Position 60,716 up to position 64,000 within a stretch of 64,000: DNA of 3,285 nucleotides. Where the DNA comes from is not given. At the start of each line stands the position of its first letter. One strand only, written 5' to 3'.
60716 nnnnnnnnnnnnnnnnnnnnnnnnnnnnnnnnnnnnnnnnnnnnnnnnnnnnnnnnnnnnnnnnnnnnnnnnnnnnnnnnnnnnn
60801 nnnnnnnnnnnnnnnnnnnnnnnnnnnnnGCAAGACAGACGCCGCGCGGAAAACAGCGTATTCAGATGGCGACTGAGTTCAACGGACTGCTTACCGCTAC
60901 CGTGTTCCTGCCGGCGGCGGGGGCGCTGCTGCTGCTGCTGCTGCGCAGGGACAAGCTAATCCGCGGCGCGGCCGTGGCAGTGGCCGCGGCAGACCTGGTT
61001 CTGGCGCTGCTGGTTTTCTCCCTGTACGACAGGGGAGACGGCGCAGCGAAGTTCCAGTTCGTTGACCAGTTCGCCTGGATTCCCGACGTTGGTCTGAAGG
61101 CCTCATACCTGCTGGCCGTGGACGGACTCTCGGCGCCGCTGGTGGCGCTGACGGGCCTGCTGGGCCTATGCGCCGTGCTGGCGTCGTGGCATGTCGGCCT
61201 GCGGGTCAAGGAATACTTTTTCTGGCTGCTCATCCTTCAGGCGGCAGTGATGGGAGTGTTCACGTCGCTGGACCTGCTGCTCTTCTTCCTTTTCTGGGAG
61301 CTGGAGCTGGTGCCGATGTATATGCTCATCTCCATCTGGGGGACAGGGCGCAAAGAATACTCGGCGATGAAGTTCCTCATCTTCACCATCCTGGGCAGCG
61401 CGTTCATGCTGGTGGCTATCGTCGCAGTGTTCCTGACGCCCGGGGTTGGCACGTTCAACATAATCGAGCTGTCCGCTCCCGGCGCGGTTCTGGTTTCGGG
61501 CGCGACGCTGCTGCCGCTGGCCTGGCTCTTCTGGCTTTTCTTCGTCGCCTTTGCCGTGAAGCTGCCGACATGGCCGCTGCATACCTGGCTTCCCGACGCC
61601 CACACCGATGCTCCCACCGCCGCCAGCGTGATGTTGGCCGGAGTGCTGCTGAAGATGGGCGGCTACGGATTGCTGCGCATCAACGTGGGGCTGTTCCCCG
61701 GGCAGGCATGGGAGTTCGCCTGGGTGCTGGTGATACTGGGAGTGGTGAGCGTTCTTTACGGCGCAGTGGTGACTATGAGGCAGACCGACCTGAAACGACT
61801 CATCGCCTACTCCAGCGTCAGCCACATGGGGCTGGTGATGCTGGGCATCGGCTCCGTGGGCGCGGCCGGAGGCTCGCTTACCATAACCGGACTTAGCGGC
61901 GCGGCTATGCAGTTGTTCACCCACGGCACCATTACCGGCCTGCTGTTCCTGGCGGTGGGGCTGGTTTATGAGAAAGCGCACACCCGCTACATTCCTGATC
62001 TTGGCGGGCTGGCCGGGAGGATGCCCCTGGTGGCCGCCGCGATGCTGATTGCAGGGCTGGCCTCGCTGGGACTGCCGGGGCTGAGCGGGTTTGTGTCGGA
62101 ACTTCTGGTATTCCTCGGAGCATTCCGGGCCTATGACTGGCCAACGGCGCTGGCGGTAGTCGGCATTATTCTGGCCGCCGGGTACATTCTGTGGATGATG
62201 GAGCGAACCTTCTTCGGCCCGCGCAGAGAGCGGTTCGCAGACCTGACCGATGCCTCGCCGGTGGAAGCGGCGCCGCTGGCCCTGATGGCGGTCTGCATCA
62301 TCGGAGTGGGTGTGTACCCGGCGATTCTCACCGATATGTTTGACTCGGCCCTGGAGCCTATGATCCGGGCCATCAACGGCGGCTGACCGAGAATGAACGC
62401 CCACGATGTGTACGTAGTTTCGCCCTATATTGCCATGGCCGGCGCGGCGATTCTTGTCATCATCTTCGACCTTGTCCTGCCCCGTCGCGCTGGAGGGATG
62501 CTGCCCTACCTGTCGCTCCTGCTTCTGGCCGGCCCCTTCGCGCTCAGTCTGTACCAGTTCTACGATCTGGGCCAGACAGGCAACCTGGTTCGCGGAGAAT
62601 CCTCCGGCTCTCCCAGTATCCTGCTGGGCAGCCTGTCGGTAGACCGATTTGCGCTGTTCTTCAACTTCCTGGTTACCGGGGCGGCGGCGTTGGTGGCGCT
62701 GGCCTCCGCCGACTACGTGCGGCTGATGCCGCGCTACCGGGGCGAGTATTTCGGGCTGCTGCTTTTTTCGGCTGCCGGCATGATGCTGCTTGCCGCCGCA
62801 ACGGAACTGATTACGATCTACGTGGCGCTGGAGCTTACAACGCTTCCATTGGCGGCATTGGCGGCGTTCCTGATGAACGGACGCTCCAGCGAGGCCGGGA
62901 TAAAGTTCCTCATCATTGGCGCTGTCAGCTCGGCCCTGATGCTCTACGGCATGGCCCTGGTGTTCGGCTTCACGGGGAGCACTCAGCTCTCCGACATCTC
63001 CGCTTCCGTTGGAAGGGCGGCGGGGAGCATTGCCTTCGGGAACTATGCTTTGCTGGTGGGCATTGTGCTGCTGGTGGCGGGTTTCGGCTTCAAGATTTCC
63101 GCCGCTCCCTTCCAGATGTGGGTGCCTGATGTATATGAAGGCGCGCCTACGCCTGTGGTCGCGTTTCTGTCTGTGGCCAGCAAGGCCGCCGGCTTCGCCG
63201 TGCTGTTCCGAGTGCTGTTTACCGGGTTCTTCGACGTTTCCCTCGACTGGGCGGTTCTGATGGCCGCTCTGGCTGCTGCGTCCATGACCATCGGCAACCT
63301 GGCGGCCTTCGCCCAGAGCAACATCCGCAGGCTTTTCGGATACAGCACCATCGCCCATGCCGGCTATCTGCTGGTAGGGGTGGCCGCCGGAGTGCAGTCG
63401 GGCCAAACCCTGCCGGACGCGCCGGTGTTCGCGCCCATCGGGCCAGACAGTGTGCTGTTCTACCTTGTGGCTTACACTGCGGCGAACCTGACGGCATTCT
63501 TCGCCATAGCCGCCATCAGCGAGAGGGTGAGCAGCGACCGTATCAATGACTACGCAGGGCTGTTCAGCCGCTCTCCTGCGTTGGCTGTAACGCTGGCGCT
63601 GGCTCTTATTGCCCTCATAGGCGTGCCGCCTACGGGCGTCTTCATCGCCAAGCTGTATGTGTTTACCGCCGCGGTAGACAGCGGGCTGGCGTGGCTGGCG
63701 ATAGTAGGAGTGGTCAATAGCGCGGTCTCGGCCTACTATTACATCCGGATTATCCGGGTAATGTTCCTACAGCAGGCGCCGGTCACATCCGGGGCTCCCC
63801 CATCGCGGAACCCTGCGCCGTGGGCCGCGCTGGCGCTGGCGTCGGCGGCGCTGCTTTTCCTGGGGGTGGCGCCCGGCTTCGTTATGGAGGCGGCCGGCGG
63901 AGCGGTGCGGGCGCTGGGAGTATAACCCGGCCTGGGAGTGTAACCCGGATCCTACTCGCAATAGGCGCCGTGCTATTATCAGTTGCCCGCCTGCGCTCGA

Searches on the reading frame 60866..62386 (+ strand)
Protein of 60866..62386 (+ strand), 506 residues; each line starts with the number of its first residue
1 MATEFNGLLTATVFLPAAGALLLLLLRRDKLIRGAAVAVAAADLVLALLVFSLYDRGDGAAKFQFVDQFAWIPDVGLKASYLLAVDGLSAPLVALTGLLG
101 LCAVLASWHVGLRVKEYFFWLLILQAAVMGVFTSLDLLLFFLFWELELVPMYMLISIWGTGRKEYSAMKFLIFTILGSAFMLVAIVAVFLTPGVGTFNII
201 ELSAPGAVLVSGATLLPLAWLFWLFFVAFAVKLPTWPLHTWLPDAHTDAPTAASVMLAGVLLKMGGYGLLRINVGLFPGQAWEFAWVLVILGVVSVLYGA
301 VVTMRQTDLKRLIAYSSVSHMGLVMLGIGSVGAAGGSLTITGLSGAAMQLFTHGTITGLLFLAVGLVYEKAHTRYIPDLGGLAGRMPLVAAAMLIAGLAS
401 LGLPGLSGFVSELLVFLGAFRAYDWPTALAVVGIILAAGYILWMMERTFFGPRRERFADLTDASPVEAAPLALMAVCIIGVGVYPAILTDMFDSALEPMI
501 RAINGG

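Call 68: search_protein_families(library=pfam, proteins=[window:60866-62386:+], max_evalue=0.00001)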
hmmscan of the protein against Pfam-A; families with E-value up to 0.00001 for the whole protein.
window:60866-62386:+ (506 aa): 1 family
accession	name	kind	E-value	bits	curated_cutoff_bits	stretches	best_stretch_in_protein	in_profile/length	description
PF00361.26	Proton_antipo_M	-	1.7e-72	244.5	21.5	1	134-434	1-291/294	NADH:quinone oxidoreductase/Mrp antiporter, TM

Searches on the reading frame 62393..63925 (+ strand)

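Call 68: search_protein_families(library=pfam, proteins=[window:62393-63925:+], max_evalue=0.00001)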
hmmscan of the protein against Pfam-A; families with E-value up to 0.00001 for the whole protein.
window:62393-63925:+ (510 aa): 1 family
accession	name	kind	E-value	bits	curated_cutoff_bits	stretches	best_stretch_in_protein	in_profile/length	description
PF00361.26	Proton_antipo_M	-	5.1e-66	223.3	21.5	1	136-445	1-293/294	NADH:quinone oxidoreductase/Mrp antiporter, TM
